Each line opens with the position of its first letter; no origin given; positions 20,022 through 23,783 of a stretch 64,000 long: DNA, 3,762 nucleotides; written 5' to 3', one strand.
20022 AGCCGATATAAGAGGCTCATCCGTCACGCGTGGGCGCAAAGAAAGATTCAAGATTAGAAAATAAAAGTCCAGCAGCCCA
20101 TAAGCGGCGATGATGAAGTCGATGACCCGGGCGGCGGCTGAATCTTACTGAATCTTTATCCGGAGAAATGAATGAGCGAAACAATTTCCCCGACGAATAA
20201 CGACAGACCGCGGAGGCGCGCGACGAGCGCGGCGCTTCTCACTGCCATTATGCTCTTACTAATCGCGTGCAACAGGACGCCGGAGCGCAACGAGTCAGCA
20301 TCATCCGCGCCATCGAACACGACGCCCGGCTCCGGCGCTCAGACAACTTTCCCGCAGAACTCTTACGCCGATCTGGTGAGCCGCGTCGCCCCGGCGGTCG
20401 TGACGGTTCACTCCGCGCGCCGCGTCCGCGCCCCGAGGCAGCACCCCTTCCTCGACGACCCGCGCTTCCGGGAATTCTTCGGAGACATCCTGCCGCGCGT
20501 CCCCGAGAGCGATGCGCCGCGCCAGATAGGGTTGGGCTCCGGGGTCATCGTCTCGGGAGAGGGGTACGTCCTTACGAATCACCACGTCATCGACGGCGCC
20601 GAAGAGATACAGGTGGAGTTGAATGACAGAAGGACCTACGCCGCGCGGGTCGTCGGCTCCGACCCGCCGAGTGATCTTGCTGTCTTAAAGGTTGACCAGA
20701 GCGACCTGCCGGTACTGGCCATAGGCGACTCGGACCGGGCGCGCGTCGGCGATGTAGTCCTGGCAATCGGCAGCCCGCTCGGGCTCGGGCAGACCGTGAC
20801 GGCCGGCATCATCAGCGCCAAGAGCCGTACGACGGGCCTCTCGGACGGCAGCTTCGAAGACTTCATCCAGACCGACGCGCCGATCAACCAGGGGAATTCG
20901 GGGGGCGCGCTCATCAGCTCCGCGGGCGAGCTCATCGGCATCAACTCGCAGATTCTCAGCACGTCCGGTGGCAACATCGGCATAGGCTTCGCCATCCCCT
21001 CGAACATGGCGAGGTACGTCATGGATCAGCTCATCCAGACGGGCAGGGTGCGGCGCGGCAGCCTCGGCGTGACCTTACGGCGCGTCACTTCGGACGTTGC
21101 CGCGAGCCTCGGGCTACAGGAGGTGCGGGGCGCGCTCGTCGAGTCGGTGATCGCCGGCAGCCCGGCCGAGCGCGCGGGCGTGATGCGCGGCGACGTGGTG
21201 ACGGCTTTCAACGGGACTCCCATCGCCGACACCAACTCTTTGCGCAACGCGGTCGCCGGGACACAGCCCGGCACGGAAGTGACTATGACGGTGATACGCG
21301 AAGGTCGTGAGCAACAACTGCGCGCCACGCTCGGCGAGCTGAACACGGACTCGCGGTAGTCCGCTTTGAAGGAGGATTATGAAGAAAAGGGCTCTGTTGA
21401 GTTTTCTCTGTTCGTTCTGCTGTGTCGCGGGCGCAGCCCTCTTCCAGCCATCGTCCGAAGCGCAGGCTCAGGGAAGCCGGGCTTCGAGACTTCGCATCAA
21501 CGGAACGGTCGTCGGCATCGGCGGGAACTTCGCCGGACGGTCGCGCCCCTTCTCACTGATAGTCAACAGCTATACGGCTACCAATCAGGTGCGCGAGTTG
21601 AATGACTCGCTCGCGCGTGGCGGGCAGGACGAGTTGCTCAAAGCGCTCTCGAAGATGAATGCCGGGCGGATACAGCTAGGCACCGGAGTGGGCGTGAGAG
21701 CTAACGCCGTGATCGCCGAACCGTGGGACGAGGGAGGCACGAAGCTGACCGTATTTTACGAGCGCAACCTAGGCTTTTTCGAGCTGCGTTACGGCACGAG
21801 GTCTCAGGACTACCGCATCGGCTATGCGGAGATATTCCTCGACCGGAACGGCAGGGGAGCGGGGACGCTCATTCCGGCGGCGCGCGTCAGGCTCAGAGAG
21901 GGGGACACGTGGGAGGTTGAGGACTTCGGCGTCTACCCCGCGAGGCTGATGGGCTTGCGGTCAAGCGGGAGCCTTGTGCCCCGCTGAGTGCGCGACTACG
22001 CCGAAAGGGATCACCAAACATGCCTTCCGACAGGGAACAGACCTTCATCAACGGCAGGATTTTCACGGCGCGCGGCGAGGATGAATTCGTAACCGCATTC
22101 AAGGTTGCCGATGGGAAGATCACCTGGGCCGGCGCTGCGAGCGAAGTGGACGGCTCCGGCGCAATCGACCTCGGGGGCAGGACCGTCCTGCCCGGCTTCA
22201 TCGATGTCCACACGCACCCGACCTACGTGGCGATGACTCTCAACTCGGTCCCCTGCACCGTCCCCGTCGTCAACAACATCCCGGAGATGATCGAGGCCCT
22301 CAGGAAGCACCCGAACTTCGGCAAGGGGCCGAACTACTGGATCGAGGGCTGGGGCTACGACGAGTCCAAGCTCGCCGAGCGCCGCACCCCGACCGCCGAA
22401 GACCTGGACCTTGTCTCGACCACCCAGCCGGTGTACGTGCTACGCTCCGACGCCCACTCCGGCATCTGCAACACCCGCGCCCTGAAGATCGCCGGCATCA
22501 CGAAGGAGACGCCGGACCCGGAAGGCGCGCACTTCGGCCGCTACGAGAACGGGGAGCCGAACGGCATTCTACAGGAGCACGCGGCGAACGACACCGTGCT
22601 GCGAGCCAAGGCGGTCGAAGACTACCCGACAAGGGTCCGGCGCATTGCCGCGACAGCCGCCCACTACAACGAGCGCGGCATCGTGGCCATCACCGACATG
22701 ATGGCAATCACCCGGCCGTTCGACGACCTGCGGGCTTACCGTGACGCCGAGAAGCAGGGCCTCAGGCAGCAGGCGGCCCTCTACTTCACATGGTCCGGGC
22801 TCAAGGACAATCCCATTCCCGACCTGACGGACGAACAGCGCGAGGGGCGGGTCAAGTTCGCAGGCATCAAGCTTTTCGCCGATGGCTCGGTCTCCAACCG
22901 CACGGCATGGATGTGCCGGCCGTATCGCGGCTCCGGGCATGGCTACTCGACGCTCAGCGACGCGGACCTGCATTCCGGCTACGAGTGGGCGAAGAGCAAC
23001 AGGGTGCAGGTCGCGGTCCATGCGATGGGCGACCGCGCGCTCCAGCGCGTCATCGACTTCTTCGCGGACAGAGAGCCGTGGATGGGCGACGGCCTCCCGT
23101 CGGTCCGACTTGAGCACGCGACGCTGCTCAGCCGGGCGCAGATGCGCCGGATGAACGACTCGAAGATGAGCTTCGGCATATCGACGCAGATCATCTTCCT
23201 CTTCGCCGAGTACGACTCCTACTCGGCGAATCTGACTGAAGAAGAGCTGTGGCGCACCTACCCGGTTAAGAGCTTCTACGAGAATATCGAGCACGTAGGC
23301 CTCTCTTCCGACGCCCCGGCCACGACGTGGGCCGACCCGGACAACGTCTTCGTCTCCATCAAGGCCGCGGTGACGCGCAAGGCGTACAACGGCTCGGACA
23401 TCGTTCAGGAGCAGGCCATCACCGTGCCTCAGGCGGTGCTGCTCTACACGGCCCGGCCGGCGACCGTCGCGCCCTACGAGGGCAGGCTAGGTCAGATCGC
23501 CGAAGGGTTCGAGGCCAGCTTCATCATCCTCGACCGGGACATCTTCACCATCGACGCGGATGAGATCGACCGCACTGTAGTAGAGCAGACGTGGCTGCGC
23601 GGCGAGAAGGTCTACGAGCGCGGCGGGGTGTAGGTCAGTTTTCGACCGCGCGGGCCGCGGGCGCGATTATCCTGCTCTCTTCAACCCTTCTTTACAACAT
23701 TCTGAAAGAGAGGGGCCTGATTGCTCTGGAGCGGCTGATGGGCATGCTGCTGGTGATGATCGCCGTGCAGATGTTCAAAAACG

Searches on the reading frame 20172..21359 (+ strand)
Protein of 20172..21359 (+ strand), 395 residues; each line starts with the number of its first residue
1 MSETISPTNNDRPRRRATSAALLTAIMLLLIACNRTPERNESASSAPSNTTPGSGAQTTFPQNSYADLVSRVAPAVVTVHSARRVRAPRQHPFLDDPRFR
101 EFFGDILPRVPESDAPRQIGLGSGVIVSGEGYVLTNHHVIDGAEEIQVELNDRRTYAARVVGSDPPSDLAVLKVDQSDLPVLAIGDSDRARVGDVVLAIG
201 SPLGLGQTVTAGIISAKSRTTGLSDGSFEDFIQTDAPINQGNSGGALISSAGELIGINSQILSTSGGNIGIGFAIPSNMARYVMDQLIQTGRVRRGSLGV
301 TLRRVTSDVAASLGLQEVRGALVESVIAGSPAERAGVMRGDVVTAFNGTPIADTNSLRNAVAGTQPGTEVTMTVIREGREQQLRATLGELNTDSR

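Call 10: search_protein_families(library=ncbifam, proteins=[window:20172-21359:+], max_evalue=0.001)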
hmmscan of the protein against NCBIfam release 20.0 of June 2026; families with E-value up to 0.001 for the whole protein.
window:20172-21359:+ (395 aa): 21 families
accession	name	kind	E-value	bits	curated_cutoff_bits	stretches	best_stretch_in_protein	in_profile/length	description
TIGR02037.1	degP_htrA_DO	subfamily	1.2e-131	439.6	416.2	1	64-391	2-331/434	Do family serine endopeptidase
NF007526.1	PRK10139.1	equivalog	3e-97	326.1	756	1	57-389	36-361/456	serine endoprotease DegQ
NF041521.1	HhoA_HhoB_HtrA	equivalog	1.7e-89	300.4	450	1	66-390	4-334/335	HhoA/HhoB/HtrA family serine endopeptidase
TIGR02038.1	protease_degS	equivalog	6.3e-86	288.7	422.95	1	120-389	78-348/351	outer membrane-stress sensor serine endopeptidase DegS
NF008189.1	PRK10942.1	equivalog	1.1e-85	287.9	720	1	119-388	112-382/477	serine endoprotease DegP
NF008147.1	PRK10898.1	equivalog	7.3e-82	275.3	408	1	120-390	78-350/352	outer membrane-stress sensor serine endopeptidase DegS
NF047968.1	SerProtHtrA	equivalog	4.4e-68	230.2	470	1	117-386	84-356/357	serine protease HtrA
NF050055.1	SerProtHtrAMycob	equivalog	1.9e-63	215.1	800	1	120-385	227-496/502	serine protease HtrA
NF040960.1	MamE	equivalog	1.8e-56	192.1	800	2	54-285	62-291/659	magnetosome formation protease MamE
NF053637.1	SerProtHtrAspr2045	equivalog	3.5e-49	167.8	650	1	119-384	102-383/394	serine protease HtrA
NF033740.0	MarP_fam_protase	equivalog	2e-24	86.3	250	1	120-287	211-377/390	MarP family serine protease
NF040961.1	MamO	equivalog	3.8e-24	85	800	1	120-289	98-269/648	magnetosome protein MamO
NF041199.1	trx7_PDZ_seleno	equivalog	4.2e-07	29.2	300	1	315-386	199-271/390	Trx7/PDZ domain-containing (seleno)protein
TIGR00225.1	prc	subfamily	1.8e-06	27.2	218.6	1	321-387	64-131/335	C-terminal processing peptidase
NF040965.1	MamP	equivalog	2.8e-06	27.2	300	1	300-383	116-198/290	magnetosome magnetite formation protein MamP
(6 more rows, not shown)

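Call 11: search_protein_families(library=pfam, proteins=[window:20172-21359:+], max_evalue=0.001)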
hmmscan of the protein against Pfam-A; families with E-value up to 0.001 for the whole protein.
window:20172-21359:+ (395 aa): 6 families
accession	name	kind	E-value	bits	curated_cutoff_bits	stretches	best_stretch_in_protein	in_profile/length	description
PF13365.12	Trypsin_2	-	3.9e-36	125.4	27.6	1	122-257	1-144/144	Trypsin-like peptidase domain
PF00089.32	Trypsin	-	9.5e-19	68.5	20.6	1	123-281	28-217/220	Trypsin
PF13180.12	PDZ_2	-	3.6e-17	62.9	27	1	296-386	1-79/80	PDZ domain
PF17820.7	PDZ_6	-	1.2e-13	51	27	1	323-376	2-54/54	PDZ domain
PF00595.29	PDZ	-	1.7e-09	38.4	23.2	1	292-374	6-80/81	PDZ domain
PF10459.15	Peptidase_S46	-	3.8e-05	23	22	0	119-140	46-67/698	Peptidase S46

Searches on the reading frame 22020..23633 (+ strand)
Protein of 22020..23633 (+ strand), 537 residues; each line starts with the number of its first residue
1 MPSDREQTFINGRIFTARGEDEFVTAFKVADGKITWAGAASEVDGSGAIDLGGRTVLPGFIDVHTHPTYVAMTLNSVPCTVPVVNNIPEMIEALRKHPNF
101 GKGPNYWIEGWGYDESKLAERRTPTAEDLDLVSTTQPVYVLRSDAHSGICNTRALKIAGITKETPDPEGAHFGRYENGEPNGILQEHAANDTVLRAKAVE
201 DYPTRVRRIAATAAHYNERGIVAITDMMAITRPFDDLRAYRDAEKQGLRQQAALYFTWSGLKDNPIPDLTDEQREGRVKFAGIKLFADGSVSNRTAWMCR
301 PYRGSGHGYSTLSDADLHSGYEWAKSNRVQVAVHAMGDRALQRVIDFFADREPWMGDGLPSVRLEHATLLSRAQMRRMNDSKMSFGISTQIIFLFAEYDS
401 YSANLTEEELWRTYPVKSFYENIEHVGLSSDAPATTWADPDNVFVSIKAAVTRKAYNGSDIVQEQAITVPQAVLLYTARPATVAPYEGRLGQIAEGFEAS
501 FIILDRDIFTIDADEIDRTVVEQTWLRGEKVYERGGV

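Call 78: search_protein_families(library=pfam, proteins=[window:22020-23633:+], max_evalue=0.0001)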
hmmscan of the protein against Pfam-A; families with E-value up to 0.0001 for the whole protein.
window:22020-23633:+ (537 aa): 2 families
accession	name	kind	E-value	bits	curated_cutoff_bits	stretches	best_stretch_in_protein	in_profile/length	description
PF07969.17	Amidohydro_3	-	1.7e-80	272.2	29.7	1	48-532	2-472/472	Amidohydrolase family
PF01979.26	Amidohydro_1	-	2.9e-09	37.1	25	1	311-521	131-340/345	Amidohydrolase family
